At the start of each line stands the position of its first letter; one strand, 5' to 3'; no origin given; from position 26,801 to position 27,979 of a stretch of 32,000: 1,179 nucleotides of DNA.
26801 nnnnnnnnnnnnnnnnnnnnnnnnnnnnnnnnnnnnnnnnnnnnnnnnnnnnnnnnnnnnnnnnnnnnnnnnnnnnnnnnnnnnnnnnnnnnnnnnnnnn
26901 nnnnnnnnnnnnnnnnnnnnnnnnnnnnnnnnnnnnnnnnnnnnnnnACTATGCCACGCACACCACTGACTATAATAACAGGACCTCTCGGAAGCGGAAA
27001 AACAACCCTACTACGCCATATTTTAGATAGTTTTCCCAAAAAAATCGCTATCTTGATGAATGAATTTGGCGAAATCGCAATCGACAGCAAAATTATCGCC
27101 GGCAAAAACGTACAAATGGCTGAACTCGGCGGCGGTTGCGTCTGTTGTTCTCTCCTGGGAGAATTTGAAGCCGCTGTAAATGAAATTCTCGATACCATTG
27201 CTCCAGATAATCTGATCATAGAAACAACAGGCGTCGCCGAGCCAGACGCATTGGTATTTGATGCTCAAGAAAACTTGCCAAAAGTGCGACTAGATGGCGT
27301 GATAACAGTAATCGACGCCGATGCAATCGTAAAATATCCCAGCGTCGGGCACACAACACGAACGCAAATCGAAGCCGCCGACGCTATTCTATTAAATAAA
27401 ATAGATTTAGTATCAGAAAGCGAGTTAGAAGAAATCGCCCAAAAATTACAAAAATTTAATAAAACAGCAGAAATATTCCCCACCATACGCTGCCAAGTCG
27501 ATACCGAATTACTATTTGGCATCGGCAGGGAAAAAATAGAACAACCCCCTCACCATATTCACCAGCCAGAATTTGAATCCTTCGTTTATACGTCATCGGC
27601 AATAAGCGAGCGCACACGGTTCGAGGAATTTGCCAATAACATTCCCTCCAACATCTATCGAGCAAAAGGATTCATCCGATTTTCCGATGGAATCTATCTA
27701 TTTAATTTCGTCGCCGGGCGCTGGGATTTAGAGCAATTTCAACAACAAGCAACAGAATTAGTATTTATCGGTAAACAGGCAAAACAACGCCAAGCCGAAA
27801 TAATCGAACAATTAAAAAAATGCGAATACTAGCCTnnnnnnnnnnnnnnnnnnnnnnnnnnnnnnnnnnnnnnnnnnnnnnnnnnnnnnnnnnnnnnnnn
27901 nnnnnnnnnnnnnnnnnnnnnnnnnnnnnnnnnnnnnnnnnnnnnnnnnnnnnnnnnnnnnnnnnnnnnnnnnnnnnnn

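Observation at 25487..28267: rtcB, a COG0523 G3E GTPase and archease form a tightly coupled three-gene unit, suggesting a dedicated metallochaperone for an RNA ligase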

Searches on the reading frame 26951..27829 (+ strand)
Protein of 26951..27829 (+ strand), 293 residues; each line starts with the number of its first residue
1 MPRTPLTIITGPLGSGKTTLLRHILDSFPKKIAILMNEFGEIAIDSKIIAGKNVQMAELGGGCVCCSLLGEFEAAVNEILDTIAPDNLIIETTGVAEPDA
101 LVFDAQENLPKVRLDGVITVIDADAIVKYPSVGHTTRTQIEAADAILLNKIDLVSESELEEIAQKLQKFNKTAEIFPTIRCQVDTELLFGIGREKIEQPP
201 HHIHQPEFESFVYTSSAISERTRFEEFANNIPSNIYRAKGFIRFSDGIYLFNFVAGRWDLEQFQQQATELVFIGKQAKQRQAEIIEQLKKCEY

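Call 3: search_protein_families(library=pfam, proteins=[window:26951-27829:+])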
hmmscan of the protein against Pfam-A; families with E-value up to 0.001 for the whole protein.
window:26951-27829:+ (293 aa): 7 families
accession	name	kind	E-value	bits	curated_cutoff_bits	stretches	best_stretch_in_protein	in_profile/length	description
PF02492.25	cobW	-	4.3e-49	167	20.7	1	5-176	1-179/180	CobW/HypB/UreG, nucleotide-binding domain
PF07683.19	CobW_C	-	5.6e-15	55.4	22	1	208-291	1-93/94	Cobalamin synthesis protein cobW C-terminal domain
PF00009.33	GTP_EFTU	-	2.8e-06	27.5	26.5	0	114-183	93-151/188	Elongation factor Tu GTP binding domain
PF13191.12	AAA_16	-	0.00051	21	32.6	1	3-42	23-63/167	AAA ATPase domain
PF13401.12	AAA_22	-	0.00064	20.5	27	0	6-31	7-32/130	AAA domain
PF03193.22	RsgA_GTPase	-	0.00081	19.7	30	0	143-171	55-84/174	RsgA GTPase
PF13476.12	AAA_23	-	0.00093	20.3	27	0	4-180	19-136/201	AAA domain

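Call 4: search_protein_families(library=ncbifam, proteins=[window:26951-27829:+])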
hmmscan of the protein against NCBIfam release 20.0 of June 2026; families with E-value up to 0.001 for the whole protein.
window:26951-27829:+ (293 aa): 5 families
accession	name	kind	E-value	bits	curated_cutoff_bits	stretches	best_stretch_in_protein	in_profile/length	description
NF008578.0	PRK11537.1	equivalog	1.4e-38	132.9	361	1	5-197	5-204/318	GTPase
TIGR02475.1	CobW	equivalog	2e-37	128.9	332.1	2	3-127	3-137/342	cobalamin biosynthesis protein CobW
NF038288.1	chaper_GTP_ZigA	equivalog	7.4e-30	104.1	600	2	5-127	2-139/390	zinc metallochaperone GTPase ZigA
NF041053.1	CobW_rel_Se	equivalog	6.2e-22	78.2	180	1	8-172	5-175/195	CobW-related selenoprotein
TIGR00073.1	hypB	equivalog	5.9e-07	29.2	121.2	1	11-177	37-194/217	hydrogenase nickel incorporation protein HypB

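Call 7: find_homologous_proteins(query=window:26951-27829:+, max_evalue=1e-10)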
Query window:26951-27829:+ (293 aa): 7179 proteins with E <= 1e-10 among 8000 candidates; the best 120 are listed.
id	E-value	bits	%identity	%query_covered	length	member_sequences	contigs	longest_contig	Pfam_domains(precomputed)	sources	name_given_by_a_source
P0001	8.1e-190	648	100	100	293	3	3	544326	PF02492.26,PF00009.34,PF07683.20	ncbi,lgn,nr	ncbi:MAG: GTP-binding protein [Oscillatoriaceae bacterium SKW80]|nr:GTP-binding protein [Oscillatori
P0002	2.4e-176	603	91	100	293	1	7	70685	PF02492.26,PF00009.34,PF07683.20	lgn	-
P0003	1.2e-175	601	91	100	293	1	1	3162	PF02492.26,PF00009.34,PF07683.20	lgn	-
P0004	7.5e-175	598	91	99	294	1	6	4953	PF02492.26,PF00009.34,PF07683.20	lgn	-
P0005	9.6e-164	562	85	99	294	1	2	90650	PF02492.26,PF00009.34,PF07683.20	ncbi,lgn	-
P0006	1.2e-145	503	74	99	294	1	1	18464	PF02492.26,PF00009.34,PF07683.20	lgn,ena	-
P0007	1.7e-145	502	76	99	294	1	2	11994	PF02492.26,PF00009.34,PF07683.20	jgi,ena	jgi:G3E family GTPase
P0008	3.1e-145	501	76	99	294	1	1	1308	PF02492.26,PF00009.34,PF07683.20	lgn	-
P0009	4.4e-145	501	76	99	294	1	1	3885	PF02492.26,PF00009.34,PF07683.20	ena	-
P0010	5.0e-145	501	77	99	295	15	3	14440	PF02492.26,PF07683.20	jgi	jgi:G3E family GTPase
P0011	7.7e-145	500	75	99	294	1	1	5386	PF02492.26,PF00009.34,PF07683.20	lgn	-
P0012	8.2e-145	500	76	99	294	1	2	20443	PF02492.26,PF00009.34,PF07683.20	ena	-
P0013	9.0e-145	500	76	99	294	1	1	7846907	PF02492.26,PF00009.34,PF07683.20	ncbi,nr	ncbi:cobalamin biosynthesis protein P47K [Nostocales cyanobacterium HT-58-2]|nr:cobalamin biosynthes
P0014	4.0e-144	498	75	99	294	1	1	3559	PF02492.26,PF07683.20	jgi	jgi:G3E family GTPase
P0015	4.9e-144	497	75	99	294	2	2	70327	PF02492.26,PF07683.20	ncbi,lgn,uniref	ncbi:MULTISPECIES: CobW family GTP-binding protein [Aerosakkonema]|uniref:CobW family GTP-binding pr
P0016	6.6e-144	497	74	99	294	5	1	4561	PF02492.26,PF07683.20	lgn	-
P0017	1.9e-143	496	76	99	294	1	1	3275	PF02492.26,PF00009.34,PF07683.20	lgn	-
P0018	1.9e-143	495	75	99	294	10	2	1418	PF02492.26,PF00009.34,PF07683.20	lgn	-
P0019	2.4e-143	495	75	99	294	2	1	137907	PF02492.26,PF00009.34,PF07683.20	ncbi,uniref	ncbi:CobW family GTP-binding protein [Coleofasciculus sp. H7-2]|uniref:CobW family GTP-binding prote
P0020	2.4e-143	495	74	99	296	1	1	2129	PF02492.26,PF07683.20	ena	-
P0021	3.6e-143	495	75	99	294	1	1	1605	PF02492.26,PF07683.20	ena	-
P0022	4.9e-143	494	75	99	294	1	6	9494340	PF02492.26,PF00009.34,PF07683.20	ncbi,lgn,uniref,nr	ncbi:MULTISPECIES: CobW family GTP-binding protein [Nostocales]|uniref:Cobalamin biosynthesis protei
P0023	5.5e-143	494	74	99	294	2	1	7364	PF02492.26,PF07683.20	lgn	-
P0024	6.5e-143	494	75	99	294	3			PF02492.26,PF00009.34,PF07683.20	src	-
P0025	6.6e-143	494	75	99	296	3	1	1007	PF02492.26,PF07683.20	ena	-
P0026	7.0e-143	494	74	99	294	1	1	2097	PF02492.26,PF07683.20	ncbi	-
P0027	9.6e-143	493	74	99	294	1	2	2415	PF02492.26,PF07683.20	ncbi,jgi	jgi:G3E family GTPase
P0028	9.8e-143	493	74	99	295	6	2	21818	PF02492.26,PF07683.20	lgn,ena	-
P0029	1.3e-142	493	74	99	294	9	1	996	PF02492.26,PF00009.34,PF07683.20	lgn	-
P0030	1.4e-142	493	75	100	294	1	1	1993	PF02492.26,PF00009.34,PF07683.20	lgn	-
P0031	1.9e-142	492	74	99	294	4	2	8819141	PF02492.26,PF00009.34,PF07683.20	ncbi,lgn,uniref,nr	ncbi:putative GTPase [Scytonema sp. HK-05]|uniref:CobW family GTP-binding protein n=1 Tax=Scytonema 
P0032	2.0e-142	492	75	99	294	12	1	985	PF02492.26,PF00009.34,PF07683.20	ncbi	-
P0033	2.7e-142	492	74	99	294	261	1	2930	PF02492.26,PF00009.34,PF07683.20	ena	-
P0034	3.1e-142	491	72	99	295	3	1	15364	PF02492.26,PF07683.20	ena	-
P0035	3.1e-142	491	74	99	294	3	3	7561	PF02492.26,PF07683.20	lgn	-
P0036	3.6e-142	491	75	99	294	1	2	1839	PF02492.26,PF00009.34,PF07683.20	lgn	-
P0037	3.7e-142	491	75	100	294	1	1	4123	PF02492.26,PF00009.34,PF07683.20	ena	-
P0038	5.3e-142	491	75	99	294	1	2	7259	PF02492.26,PF00009.34,PF07683.20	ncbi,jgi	jgi:G3E family GTPase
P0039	5.4e-142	491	74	99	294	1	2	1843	PF02492.26,PF00009.34,PF07683.20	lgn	-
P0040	5.7e-142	491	74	99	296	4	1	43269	PF02492.26,PF07683.20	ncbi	ncbi:CobW family GTP-binding protein [Microseira wollei]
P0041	5.9e-142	491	75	99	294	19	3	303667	PF02492.26,PF07683.20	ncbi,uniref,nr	ncbi:GTP-binding protein [Trichocoleus sp. DQ-A3]|uniref:CobW family GTP-binding protein n=1 Tax=Cya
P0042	6.0e-142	491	74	99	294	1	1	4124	PF02492.26,PF00009.34,PF07683.20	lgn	-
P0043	6.5e-142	490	72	100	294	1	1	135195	PF02492.26,PF00009.34,PF07683.20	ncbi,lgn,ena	-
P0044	6.5e-142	490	73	99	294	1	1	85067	PF02492.26,PF00009.34,PF07683.20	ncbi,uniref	ncbi:CobW family GTP-binding protein [Scytonema sp. NUACC26]|uniref:CobW family GTP-binding protein 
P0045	7.7e-142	490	74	100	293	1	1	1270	PF02492.26,PF07683.20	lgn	-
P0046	9.0e-142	490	74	99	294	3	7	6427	PF02492.26,PF00009.34,PF07683.20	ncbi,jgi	jgi:G3E family GTPase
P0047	1.2e-141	490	73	99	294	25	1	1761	PF02492.26,PF00009.34,PF07683.20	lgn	-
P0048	1.3e-141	489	73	99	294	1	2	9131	PF02492.26,PF07683.20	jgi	-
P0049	1.4e-141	489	74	99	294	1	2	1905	PF02492.26,PF00009.34,PF07683.20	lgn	-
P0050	1.6e-141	489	73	99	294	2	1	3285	PF02492.26,PF00009.34,PF07683.20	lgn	-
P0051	1.8e-141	489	74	99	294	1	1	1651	PF02492.26,PF07683.20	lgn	-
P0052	3.4e-141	488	73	99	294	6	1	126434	PF02492.26,PF07683.20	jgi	jgi:G3E family GTPase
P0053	3.6e-141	488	72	99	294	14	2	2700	PF02492.26,PF07683.20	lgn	-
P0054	1.0e-140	487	73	99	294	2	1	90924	PF02492.26,PF00009.34,PF07683.20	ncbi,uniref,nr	ncbi:GTP-binding protein [Scytonema sp. UIC 10036]|uniref:GTP-binding protein n=1 Tax=Scytonema sp. 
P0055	1.0e-140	487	76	99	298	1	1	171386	PF02492.26,PF00009.34,PF07683.20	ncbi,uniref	ncbi:GTP-binding protein [Chlorogloeopsis sp. ULAP02]|uniref:CobW family GTP-binding protein n=1 Tax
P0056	1.1e-140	486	73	99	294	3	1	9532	PF02492.26,PF00009.34,PF07683.20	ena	-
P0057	1.2e-140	486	74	99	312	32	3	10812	PF02492.26,PF07683.20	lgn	-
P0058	1.3e-140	486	74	99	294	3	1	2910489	PF02492.26,PF00009.34,PF07683.20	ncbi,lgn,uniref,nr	ncbi:CobW family GTP-binding protein [Fischerella sp. PCC 9605]|uniref:CobW family GTP-binding prote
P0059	1.3e-140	486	73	100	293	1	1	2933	PF02492.26,PF07683.20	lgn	-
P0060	1.5e-140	486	73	99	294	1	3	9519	PF02492.26,PF07683.20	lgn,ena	-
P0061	2.6e-140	485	75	99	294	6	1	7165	PF02492.26,PF07683.20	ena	-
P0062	2.6e-140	485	72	99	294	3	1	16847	PF02492.26,PF07683.20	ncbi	-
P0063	3.1e-140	485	73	99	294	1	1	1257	PF02492.26,PF00009.34,PF07683.20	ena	-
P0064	3.4e-140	485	74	99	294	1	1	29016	PF02492.26,PF00009.34,PF07683.20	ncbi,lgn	-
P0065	4.6e-140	484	73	99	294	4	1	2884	PF02492.26,PF07683.20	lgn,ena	-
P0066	4.8e-140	484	73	99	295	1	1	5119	PF02492.26,PF07683.20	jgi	jgi:G3E family GTPase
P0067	4.9e-140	484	73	99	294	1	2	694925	PF02492.26,PF00009.34,PF07683.20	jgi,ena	jgi:G3E family GTPase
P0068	5.7e-140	484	74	99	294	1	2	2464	PF02492.26,PF00009.34,PF07683.20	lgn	-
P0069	5.9e-140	484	73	99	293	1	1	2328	PF02492.26,PF00009.34,PF07683.20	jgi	jgi:G3E family GTPase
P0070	6.2e-140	484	73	99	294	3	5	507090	PF02492.26,PF00009.34,PF07683.20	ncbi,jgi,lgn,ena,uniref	ncbi:CobW family GTP-binding protein [Scytonema sp. PCC 10023]|uniref:CobW family GTP-binding protei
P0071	6.6e-140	484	73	99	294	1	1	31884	PF02492.26,PF00009.34,PF07683.20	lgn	-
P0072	6.9e-140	484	71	99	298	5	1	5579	PF02492.26,PF07683.20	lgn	-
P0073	7.9e-140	484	73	99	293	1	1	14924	PF02492.26,PF00009.34,PF07683.20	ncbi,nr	ncbi:MAG: GTP-binding protein [Fischerella sp.]|nr:GTP-binding protein [Fischerella sp.]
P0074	9.2e-140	483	72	100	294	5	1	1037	PF02492.26,PF07683.20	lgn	-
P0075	1.2e-139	483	71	99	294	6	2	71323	PF02492.26,PF07683.20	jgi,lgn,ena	jgi:G3E family GTPase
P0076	1.3e-139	483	73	99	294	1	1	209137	PF02492.26,PF00009.34,PF07683.20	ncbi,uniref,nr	ncbi:GTP-binding protein [Microcoleus sp. FACHB-831]|uniref:CobW family GTP-binding protein n=1 Tax=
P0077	1.4e-139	483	73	99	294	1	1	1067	PF02492.26,PF00009.34,PF07683.20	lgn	-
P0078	2.1e-139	482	72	99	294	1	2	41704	PF02492.26,PF00009.34,PF07683.20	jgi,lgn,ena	-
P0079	2.3e-139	482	73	99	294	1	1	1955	PF02492.26,PF00009.34,PF07683.20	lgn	-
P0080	2.6e-139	482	74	99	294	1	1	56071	PF02492.26,PF07683.20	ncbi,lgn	-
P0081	3.3e-139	482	74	99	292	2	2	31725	PF02492.26,PF00009.34,PF07683.20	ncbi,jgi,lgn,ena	-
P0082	3.4e-139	482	73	99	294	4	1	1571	PF02492.26,PF00009.34,PF07683.20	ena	-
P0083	3.9e-139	481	72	99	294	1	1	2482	PF02492.26,PF00009.34,PF07683.20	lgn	-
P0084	5.0e-139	481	72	99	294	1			PF02492.26,PF07683.20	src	-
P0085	5.2e-139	481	71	100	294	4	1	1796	PF02492.26,PF00009.34,PF07683.20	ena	-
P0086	5.4e-139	481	72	99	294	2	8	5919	PF02492.26,PF00009.34,PF07683.20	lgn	-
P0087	5.8e-139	481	72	99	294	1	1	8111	PF02492.26,PF07683.20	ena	-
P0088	6.8e-139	481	73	99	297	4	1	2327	PF02492.26,PF07683.20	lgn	-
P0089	7.3e-139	480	73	99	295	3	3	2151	PF02492.26,PF00009.34,PF07683.20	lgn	-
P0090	8.7e-139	480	74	99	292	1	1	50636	PF02492.26,PF00009.34,PF07683.20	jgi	jgi:G3E family GTPase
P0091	9.3e-139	480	73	100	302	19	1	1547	PF02492.26,PF07683.20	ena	-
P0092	1.0e-138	480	72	99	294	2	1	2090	PF02492.26,PF00009.34,PF07683.20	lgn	-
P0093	2.0e-138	479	73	99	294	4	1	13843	PF02492.26,PF00009.34,PF07683.20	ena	-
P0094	2.3e-138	479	73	99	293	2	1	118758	PF02492.26,PF07683.20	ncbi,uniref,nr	ncbi:CobW family GTP-binding protein [Iningainema tapete]|uniref:GTP-binding protein n=1 Tax=Iningai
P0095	2.6e-138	479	72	99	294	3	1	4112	PF02492.26,PF00009.34,PF07683.20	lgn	-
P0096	2.9e-138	478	73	99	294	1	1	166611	PF02492.26,PF00009.34,PF07683.20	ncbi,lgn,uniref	ncbi:GTP-binding protein [Pelatocladus sp. BLCC-F211]|uniref:CobW family GTP-binding protein n=1 Tax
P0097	2.9e-138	478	71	100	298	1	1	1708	PF02492.26,PF07683.20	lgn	-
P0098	3.7e-138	478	72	99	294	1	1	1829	PF02492.26,PF00009.34,PF07683.20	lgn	-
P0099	4.1e-138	478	71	99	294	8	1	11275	PF02492.26,PF07683.20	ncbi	-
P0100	4.6e-138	478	73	99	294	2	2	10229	PF02492.26,PF13401.13,PF07683.20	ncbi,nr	ncbi:MAG TPA: cobalamin biosynthesis protein P47K [Cyanobacteria bacterium UBA8803]|nr:cobalamin bio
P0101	4.7e-138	478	74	99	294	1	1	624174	PF02492.26,PF00009.34,PF07683.20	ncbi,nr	ncbi:MAG: GTP-binding protein [Fischerella sp. CENA71]|nr:GTP-binding protein [Fischerella sp. CENA7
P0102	5.2e-138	478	74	99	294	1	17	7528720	PF02492.26,PF07683.20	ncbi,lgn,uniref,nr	ncbi:CobW family GTP-binding protein [Chlorogloeopsis fritschii PCC 9212]|uniref:G3E family GTPase n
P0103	5.4e-138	478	72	99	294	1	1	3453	PF02492.26,PF07683.20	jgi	jgi:G3E family GTPase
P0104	6.9e-138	477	74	99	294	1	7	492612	PF02492.26,PF00009.34,PF07683.20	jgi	jgi:G3E family GTPase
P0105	7.5e-138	477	72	99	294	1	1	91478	PF02492.26,PF00009.34,PF07683.20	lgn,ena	-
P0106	7.7e-138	477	73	99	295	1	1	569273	PF02492.26,PF00009.34,PF07683.20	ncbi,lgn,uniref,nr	ncbi:GTP-binding protein [Chroococcidiopsis sp. TS-821]|uniref:CobW family GTP-binding protein n=1 T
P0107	8.5e-138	477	71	99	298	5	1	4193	PF02492.26,PF00009.34,PF07683.20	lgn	-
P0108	8.9e-138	477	71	100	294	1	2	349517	PF02492.26,PF00009.34,PF07683.20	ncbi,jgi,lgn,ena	ncbi:MAG TPA: GTP-binding protein [Oculatellaceae cyanobacterium]|jgi:G3E family GTPase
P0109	8.9e-138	477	71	99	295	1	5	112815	PF02492.26,PF00009.34,PF07683.20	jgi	jgi:G3E family GTPase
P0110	1.3e-137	476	71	99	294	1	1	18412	PF02492.26,PF00009.34,PF07683.20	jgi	jgi:G3E family GTPase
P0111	1.4e-137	476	71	99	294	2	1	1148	PF02492.26,PF00009.34,PF07683.20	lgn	-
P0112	1.5e-137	476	71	99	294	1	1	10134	PF02492.26,PF00009.34,PF07683.20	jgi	jgi:G3E family GTPase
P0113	1.7e-137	476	70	99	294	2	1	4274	PF02492.26,PF00009.34,PF07683.20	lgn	-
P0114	2.1e-137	476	73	99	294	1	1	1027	PF02492.26,PF07683.20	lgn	-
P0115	2.2e-137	476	73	99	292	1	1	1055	PF02492.26,PF07683.20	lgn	-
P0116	2.5e-137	475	74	99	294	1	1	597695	PF02492.26,PF07683.20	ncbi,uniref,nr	ncbi:GTP-binding protein [Chlorogloeopsis sp. ULAP01]|uniref:CobW family GTP-binding protein n=1 Tax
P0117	3.0e-137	475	72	99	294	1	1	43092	PF02492.26,PF13476.13,PF00009.34,PF07683.20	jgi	jgi:G3E family GTPase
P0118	4.1e-137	475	74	99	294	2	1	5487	PF02492.26,PF07683.20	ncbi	ncbi:MAG TPA: GTP-binding protein [Cyanophyceae cyanobacterium]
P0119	4.7e-137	475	72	99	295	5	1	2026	PF02492.26,PF07683.20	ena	-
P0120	4.7e-137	475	71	99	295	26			PF02492.26,PF07683.20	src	-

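Call 9: find_encoding_contigs(protein=P0001, flank=10000, max_places=3)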
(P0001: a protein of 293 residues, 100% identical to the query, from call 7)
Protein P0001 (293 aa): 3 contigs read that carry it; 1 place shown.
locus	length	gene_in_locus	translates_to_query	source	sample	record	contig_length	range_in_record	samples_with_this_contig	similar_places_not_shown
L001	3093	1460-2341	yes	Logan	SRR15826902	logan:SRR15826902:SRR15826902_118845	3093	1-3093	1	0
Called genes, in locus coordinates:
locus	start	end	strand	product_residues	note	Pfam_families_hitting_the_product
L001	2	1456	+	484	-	?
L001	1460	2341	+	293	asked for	PF00009:GTP_EFTU (faint), PF02492:cobW, PF07683:CobW_C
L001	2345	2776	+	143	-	PF01951:Archease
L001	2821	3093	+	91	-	?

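Call 15: find_encoding_contigs(protein=P0106, flank=6000, max_places=3)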
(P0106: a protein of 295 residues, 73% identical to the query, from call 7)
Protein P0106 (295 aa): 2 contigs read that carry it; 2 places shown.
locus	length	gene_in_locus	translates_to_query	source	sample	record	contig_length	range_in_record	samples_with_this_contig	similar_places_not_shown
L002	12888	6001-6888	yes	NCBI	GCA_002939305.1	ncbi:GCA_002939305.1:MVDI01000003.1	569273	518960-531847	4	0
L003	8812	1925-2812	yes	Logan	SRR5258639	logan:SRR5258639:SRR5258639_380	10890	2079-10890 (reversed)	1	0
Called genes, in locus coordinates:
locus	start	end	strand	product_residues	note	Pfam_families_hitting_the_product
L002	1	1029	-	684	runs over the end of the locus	PF01590:GAF, PF13185:GAF_2 (weak), PF13492:GAF_3 (faint), PF01590:GAF, PF13185:GAF_2, PF00512:HisKA, PF02518:HATPase_c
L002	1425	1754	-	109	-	-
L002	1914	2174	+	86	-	-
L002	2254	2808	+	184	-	PF01844:HNH, PF13395:HNH_4 (weak), PF14279:HNH_5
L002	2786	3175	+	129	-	PF28246:Alr0857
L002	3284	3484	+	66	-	-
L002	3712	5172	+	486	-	PF01139:RtcB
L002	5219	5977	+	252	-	PF00685:Sulfotransfer_1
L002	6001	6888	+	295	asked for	PF00009:GTP_EFTU (faint), PF02492:cobW, PF07683:CobW_C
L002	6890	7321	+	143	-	PF01951:Archease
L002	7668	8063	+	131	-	-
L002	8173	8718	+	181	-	PF01885:PTS_2-RNA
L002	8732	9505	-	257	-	PF01061:ABC2_membrane (weak)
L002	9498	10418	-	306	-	PF00005:ABC_tran, PF13304:AAA_21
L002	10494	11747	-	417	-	-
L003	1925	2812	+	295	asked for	PF00009:GTP_EFTU (faint), PF02492:cobW, PF07683:CobW_C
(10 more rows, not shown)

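Call 16: find_encoding_contigs(protein=P0022, flank=6000, max_places=3)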
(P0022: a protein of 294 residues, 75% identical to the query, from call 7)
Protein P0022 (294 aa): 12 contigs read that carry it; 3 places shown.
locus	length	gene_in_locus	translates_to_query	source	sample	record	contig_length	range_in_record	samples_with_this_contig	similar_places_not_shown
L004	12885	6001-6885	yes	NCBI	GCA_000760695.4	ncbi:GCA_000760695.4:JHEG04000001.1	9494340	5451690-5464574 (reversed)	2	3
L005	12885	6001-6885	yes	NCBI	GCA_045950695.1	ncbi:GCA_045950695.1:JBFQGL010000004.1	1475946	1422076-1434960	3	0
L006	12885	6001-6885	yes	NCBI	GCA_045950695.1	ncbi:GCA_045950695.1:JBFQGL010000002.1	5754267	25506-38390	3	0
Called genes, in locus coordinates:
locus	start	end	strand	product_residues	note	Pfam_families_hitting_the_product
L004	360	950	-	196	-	PF13785:DUF4178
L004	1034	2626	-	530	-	PF01564:Spermine_synth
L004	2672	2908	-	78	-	-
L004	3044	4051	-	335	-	-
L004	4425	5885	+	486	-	PF01139:RtcB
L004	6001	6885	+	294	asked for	PF00009:GTP_EFTU (faint), PF02492:cobW, PF07683:CobW_C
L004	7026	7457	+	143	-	PF01951:Archease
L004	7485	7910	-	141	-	PF01124:MAPEG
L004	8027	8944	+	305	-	PF13613:HTH_Tnp_4, PF01609:DDE_Tnp_1, PF13359:DDE_Tnp_4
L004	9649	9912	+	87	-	PF03683:UPF0175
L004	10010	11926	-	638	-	PF00456:Transketolase_N, PF02779:Transket_pyr (weak), PF02780:Transketolase_C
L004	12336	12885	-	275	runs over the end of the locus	PF01135:PCMT, PF13489:Methyltransf_23, PF01209:Ubie_methyltran, PF01728:FtsJ (weak), PF13847:Methyltransf_31, PF08241:Methyltransf_11, PF08242:Methyltransf_12, PF13649:Methyltransf_25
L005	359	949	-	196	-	PF13785:DUF4178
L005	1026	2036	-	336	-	PF01564:Spermine_synth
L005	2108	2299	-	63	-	-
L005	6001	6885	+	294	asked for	PF00009:GTP_EFTU (faint), PF02492:cobW, PF07683:CobW_C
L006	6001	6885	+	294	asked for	PF00009:GTP_EFTU (faint), PF02492:cobW, PF07683:CobW_C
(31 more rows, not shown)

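Call 18: search_protein_representatives(protein=window:26951-27829:+)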
Query: 293 residues. Proteins with E-value up to 0.001 (for the whole library): 19125; up to 1e-10: 11414; up to 1e-30: 584. The best 150 are listed.
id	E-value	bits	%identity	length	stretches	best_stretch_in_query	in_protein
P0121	8.2e-112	390.0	61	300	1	3-292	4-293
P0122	1.9e-98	346.2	54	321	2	8-235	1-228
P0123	5.0e-97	341.5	55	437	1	2-290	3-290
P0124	1.3e-94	333.6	67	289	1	1-224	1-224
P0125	1.4e-90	320.4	60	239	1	56-292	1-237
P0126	5.2e-86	305.4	49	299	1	3-289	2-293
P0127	2.1e-84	300.1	47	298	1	3-292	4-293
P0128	8.3e-82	291.6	51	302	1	3-281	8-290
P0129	2.9e-80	286.5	44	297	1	3-292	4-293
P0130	4.7e-80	285.8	47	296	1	3-292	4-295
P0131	8.5e-80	285.0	68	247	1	3-203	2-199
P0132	2.4e-79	283.5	64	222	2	159-291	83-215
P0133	5.8e-79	282.3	50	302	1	1-289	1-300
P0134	9.9e-79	281.5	65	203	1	1-195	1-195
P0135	5.8e-77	275.7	45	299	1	3-291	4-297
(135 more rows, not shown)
